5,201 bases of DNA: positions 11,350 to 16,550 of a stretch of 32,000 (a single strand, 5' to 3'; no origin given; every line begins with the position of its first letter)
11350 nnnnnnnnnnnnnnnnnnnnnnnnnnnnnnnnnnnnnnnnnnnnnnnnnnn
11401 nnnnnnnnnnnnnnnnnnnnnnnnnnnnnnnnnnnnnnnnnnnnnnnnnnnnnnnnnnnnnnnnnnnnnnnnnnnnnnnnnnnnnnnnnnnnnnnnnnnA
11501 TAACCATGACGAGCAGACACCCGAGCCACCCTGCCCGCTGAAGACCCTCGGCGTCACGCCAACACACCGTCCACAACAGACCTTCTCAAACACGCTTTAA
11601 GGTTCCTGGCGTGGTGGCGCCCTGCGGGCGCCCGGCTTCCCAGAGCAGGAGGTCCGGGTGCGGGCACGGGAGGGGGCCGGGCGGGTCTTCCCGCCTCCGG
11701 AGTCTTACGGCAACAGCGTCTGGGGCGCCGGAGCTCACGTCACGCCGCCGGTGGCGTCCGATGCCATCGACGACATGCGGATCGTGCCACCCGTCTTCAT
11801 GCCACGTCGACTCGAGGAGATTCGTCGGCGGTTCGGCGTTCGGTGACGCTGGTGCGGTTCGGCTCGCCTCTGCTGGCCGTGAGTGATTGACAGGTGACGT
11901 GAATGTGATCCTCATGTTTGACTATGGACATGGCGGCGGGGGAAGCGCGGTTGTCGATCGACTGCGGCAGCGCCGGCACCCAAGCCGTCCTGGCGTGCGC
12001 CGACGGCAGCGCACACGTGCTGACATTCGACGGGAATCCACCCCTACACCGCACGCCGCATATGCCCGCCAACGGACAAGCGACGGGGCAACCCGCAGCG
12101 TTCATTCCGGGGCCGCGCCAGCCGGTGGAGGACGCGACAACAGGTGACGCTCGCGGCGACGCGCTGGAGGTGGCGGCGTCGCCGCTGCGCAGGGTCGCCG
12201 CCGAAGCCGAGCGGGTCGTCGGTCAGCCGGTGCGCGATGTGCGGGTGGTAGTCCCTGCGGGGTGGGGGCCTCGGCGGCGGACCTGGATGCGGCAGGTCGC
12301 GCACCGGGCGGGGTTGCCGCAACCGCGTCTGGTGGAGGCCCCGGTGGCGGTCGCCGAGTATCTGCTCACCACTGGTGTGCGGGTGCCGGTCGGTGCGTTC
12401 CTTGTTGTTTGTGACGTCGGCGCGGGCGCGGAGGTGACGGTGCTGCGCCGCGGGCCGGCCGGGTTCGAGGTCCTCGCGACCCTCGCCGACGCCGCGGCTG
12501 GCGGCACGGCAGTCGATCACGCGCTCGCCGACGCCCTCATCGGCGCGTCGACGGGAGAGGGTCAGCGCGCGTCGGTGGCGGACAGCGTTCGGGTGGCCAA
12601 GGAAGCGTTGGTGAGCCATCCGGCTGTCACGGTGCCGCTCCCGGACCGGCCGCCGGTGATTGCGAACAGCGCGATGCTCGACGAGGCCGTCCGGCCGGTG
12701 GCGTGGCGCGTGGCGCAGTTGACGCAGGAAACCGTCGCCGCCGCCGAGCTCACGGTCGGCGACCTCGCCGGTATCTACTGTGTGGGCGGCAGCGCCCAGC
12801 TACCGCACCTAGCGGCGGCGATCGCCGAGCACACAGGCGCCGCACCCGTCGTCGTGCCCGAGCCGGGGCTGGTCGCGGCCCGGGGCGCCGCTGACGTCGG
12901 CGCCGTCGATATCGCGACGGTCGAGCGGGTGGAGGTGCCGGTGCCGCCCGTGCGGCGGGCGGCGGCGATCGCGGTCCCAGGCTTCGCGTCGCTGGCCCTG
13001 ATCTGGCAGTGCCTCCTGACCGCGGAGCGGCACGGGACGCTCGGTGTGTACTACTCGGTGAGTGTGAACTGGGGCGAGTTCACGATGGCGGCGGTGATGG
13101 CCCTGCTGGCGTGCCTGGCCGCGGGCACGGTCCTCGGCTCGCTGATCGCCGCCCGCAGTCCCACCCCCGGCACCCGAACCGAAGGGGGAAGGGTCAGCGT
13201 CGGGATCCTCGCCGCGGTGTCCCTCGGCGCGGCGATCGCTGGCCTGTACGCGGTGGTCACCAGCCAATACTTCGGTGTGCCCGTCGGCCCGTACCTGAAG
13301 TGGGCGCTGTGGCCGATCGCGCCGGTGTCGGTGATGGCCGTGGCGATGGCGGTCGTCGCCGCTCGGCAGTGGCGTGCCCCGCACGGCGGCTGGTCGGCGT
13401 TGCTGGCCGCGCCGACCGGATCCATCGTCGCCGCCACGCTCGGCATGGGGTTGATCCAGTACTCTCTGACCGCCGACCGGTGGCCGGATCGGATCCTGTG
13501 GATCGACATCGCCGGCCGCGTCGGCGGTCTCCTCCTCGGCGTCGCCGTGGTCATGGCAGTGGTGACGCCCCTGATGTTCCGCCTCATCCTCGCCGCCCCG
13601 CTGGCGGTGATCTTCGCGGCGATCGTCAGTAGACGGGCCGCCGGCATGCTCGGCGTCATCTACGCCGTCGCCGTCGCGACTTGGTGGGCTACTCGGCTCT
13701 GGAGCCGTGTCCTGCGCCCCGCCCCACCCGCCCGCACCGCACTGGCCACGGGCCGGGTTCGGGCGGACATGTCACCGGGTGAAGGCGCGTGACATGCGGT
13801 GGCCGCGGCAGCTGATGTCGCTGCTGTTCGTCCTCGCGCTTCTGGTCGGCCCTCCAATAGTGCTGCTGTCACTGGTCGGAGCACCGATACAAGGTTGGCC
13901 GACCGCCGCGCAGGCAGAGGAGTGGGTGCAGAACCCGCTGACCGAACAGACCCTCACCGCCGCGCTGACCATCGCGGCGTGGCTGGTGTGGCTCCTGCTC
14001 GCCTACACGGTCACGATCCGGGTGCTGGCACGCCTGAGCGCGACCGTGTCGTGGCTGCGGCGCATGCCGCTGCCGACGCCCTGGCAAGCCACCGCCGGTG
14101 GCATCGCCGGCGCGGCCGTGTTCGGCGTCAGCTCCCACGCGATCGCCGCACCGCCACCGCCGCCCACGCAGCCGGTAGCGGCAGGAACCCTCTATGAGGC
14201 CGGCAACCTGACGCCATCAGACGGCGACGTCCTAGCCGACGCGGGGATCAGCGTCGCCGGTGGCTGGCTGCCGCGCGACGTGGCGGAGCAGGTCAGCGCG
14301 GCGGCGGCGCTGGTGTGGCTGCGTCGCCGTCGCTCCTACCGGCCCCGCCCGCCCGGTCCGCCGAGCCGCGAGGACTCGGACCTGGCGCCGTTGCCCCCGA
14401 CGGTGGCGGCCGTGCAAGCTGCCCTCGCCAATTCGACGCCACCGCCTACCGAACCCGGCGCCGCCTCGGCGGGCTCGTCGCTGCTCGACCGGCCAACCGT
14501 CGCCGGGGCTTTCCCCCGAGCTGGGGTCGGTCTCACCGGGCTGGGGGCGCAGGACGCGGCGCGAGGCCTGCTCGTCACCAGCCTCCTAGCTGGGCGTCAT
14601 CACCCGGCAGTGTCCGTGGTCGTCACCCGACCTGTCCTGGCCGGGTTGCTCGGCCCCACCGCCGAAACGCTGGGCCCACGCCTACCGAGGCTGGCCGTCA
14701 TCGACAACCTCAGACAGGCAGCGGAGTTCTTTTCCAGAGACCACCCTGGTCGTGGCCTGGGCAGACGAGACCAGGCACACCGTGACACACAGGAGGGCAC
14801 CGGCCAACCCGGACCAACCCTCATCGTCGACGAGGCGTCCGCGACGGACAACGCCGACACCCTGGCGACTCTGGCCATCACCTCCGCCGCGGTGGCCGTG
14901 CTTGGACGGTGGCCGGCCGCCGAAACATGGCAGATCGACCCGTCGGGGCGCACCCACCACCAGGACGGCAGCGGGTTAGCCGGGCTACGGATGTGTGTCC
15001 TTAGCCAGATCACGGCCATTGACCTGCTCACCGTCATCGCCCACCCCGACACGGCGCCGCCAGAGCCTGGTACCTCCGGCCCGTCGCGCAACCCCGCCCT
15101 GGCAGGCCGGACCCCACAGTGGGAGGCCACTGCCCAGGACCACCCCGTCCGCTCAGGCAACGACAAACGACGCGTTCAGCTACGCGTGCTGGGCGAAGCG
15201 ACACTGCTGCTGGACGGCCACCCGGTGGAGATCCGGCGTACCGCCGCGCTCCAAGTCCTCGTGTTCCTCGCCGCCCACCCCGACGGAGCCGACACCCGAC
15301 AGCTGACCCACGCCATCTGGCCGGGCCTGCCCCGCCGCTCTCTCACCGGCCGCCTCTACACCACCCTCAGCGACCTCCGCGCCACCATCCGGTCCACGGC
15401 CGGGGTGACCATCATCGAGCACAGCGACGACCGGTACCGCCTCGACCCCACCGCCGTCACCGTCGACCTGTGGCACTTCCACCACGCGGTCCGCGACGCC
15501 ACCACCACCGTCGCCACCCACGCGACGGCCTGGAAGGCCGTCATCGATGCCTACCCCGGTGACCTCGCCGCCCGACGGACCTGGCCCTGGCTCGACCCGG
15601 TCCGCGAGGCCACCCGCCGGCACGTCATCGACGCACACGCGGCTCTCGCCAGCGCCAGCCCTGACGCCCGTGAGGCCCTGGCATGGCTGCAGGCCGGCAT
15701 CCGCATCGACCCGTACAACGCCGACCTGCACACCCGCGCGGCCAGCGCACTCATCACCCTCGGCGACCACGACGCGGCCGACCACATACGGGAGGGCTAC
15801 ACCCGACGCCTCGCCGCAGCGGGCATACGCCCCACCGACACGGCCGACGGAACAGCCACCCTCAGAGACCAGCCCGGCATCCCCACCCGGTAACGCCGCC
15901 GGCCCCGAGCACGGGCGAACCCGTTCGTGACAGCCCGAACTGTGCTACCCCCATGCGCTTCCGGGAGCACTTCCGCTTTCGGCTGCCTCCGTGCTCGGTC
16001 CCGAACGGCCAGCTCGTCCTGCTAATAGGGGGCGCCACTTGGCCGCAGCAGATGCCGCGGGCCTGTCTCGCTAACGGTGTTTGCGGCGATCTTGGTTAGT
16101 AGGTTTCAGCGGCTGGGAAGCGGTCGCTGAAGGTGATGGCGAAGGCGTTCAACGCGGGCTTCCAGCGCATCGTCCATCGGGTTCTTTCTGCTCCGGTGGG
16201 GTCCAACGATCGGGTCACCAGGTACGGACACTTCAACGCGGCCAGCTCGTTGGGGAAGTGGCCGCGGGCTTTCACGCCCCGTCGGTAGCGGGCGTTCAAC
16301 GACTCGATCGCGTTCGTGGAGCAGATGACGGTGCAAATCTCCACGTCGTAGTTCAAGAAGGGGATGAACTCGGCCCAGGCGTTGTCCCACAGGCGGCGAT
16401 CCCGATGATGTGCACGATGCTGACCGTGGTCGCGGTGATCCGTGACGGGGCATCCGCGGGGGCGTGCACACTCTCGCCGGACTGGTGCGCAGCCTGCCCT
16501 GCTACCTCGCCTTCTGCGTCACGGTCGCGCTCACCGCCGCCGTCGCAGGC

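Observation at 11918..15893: Coupled pair: membrane-embedded Hsp70-fold ATPase plus membrane-tethered SARP/BTAD transcription factor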

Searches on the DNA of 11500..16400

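Call 62: search_rna_families(source=window, start=11500, end=16400, threshold=evalue, max_evalue=1)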
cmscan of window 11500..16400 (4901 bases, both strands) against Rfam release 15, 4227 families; matches with E-value up to 1: 1.
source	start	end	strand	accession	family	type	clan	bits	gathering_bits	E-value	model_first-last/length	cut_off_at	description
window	13199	13233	-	RF01340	CRISPR-DR29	Gene; CRISPR;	-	23.1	39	0.15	1-37/37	no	CRISPR RNA direct repeat element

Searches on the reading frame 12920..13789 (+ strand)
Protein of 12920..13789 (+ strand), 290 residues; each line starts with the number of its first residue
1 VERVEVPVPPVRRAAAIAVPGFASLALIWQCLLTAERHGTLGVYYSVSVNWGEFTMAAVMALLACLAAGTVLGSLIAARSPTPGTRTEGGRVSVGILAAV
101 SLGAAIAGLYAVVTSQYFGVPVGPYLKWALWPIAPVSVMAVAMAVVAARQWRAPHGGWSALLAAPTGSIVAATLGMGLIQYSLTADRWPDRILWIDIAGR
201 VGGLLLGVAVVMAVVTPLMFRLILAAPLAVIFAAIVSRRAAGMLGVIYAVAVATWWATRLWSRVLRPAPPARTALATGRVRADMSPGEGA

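Call 40: search_protein_representatives(protein=window:12920-13789:+)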
Query: 290 residues. Proteins with E-value up to 0.001 (for the whole library): 148; up to 1e-10: 93; up to 1e-30: 39. The best 148 are listed.
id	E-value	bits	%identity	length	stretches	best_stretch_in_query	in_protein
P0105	5.2e-86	305.0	62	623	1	6-271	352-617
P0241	1.1e-59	218.6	51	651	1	6-270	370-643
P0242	7.5e-59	215.9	82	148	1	143-271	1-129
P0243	1.3e-54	202.0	47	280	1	11-274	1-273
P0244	3.4e-54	200.6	48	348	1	5-268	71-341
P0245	6.1e-53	196.5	48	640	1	7-270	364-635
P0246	4.7e-51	190.3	47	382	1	9-267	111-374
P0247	8.2e-50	186.2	48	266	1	19-268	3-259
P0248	5.0e-49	183.7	41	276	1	6-265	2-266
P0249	1.1e-48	182.6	43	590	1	6-269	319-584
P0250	1.0e-47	179.3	45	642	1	6-268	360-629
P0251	3.3e-47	177.7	48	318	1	8-271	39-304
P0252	6.8e-46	173.4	42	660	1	8-269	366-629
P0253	8.2e-46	173.1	43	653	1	6-272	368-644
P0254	1.2e-45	172.5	44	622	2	7-269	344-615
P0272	2.3e-34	135.6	35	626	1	3-269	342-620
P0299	1.3e-21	93.7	32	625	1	7-270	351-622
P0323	1.5e-13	67.2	29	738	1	8-262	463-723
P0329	7.1e-12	61.8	27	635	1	13-273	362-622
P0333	2.4e-10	56.8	37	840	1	2-166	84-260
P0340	1.6e-09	54.0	29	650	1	7-269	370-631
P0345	1.3e-08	51.0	30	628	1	13-276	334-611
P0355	5.1e-07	45.8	32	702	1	13-279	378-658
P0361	3.7e-06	43.0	29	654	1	7-272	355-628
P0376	1.5e-04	37.7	29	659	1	7-259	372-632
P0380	2.9e-04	36.8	37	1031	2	12-268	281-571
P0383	6.5e-04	35.6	28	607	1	9-259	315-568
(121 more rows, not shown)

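Call 41: search_protein_families(library=pfam, proteins=[P0323, P0329, P0340, P0345, P0355, P0361, P0376, P0380, P0333, P0383], max_evalue=0.001)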
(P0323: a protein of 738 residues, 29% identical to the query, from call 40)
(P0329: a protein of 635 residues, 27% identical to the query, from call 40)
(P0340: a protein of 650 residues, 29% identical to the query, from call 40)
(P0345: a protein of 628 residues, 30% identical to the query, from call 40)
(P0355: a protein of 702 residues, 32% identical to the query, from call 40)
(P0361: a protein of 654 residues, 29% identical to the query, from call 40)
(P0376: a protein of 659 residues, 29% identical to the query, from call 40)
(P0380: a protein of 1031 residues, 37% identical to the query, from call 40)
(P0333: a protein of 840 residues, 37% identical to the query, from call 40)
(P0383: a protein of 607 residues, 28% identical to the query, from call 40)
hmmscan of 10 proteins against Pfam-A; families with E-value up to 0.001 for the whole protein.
P0323 (738 aa): 2 families
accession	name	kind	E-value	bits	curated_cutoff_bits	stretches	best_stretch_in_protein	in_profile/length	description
PF06723.19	MreB_Mbl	-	0.00022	20.6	27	0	82-185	59-161/327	MreB/Mbl protein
PF00012.26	HSP70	-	0.00061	18.6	20.6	0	96-215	113-234/599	Hsp70 protein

P0329 (635 aa): 0 families

P0340 (650 aa): 2 families
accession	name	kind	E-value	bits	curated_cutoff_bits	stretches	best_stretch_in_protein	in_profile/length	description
PF00012.26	HSP70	-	5.4e-16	58.4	20.6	1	83-348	103-367/599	Hsp70 protein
PF06723.19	MreB_Mbl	-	2.3e-06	27.1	27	0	301-352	270-318/327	MreB/Mbl protein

P0345 (628 aa): 1 family
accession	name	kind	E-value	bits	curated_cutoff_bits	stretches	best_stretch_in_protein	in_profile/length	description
PF00012.26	HSP70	-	7e-15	54.7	20.6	1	86-318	132-377/599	Hsp70 protein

P0355 (702 aa): 1 family
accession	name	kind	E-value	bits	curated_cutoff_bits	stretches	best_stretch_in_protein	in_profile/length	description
PF00012.26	HSP70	-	1.1e-10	40.8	20.6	1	82-361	101-374/599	Hsp70 protein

P0361 (654 aa): 1 family
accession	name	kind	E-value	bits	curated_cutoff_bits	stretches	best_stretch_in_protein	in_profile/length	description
PF00012.26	HSP70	-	1.6e-12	46.9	20.6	1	65-207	102-241/599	Hsp70 protein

P0376 (659 aa): 0 families

P0380 (1031 aa): 0 families

P0333 (840 aa): 0 families

P0383 (607 aa): 1 family
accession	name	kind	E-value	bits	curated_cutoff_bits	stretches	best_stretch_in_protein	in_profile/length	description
PF00012.26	HSP70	-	0.00031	19.5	20.6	1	97-210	102-216/599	Hsp70 protein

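Call 66: list_cluster_members(proteins=[P0323, P0329, P0340, P0345, P0355, P0361, P0376, P0380, P0272, P0299])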
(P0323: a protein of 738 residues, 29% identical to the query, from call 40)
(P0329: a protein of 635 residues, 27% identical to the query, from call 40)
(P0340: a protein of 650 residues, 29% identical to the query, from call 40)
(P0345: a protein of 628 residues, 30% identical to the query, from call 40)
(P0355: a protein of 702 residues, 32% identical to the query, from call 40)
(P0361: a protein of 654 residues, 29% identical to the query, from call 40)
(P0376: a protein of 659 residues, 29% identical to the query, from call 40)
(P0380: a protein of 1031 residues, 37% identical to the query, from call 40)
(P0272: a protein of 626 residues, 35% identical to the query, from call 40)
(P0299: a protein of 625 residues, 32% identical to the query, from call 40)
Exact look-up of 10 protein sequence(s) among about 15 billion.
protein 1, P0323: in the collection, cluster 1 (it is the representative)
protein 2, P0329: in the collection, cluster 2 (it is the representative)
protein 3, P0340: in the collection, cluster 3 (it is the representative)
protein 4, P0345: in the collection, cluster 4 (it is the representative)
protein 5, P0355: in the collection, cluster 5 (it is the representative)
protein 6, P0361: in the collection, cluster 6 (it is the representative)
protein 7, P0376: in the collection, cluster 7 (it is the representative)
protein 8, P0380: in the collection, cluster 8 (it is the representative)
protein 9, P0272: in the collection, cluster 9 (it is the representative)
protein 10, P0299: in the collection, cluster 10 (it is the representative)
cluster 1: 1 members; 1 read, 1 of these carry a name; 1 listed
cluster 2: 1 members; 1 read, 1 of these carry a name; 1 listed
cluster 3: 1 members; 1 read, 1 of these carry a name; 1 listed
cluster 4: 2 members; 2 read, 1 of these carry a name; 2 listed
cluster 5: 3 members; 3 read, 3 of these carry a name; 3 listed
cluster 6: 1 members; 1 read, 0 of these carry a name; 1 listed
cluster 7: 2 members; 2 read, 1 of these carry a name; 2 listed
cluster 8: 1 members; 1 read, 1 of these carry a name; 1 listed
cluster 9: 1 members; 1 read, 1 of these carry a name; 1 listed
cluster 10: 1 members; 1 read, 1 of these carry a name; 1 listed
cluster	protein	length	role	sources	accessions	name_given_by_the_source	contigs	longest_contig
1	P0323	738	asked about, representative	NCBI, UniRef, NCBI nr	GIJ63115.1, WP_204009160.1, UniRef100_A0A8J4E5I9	hypothetical protein [Virgisporangium aurantiacum] | Hsp70 protein n=1 Tax=Virgisporangium aurantiacum TaxID=175570 RepID=A0A8J4E5I9_9ACTN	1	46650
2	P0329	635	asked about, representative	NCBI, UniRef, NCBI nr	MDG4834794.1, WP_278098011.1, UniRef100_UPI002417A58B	hypothetical protein O7627_36620 [Solwaraspora sp. WMMD1047] | hypothetical protein n=1 Tax=Solwaraspora sp. WMMD1047 TaxID=3016102 RepID=UPI002417A58B | hypothetical protein [Solwaraspora sp. WMMD1047]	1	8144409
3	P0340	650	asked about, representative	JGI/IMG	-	hypothetical protein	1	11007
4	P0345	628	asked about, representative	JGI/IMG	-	-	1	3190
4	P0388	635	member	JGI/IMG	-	hypothetical protein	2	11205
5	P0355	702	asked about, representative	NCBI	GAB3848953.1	hypothetical protein GCM10027610_071320 [Dactylosporangium cerinum]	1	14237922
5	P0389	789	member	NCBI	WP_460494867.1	Hsp70 family protein [Dactylosporangium cerinum]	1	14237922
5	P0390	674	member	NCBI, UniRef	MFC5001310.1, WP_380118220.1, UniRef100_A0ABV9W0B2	Hsp70 family protein [Dactylosporangium cerinum] | Hsp70 family protein n=1 Tax=Dactylosporangium cerinum TaxID=1434730 ...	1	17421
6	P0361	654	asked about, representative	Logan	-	-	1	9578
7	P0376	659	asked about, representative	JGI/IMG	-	hypothetical protein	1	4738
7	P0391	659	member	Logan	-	-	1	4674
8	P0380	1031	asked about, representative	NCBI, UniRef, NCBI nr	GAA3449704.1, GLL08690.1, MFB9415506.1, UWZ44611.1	hypothetical protein [Dactylosporangium matsuzakiense] | Uncharacterized protein n=1 Tax=Dactylosporangium matsuzakiense TaxID=53360 ...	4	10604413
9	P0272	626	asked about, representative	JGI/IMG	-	hypothetical protein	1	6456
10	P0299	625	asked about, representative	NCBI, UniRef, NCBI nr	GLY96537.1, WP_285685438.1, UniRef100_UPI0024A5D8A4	Hsp70 family protein [Actinoplanes sp. NBRC 103695] | Hsp70 family protein n=1 Tax=Actinoplanes sp. NBRC 103695 TaxID=3032202 ...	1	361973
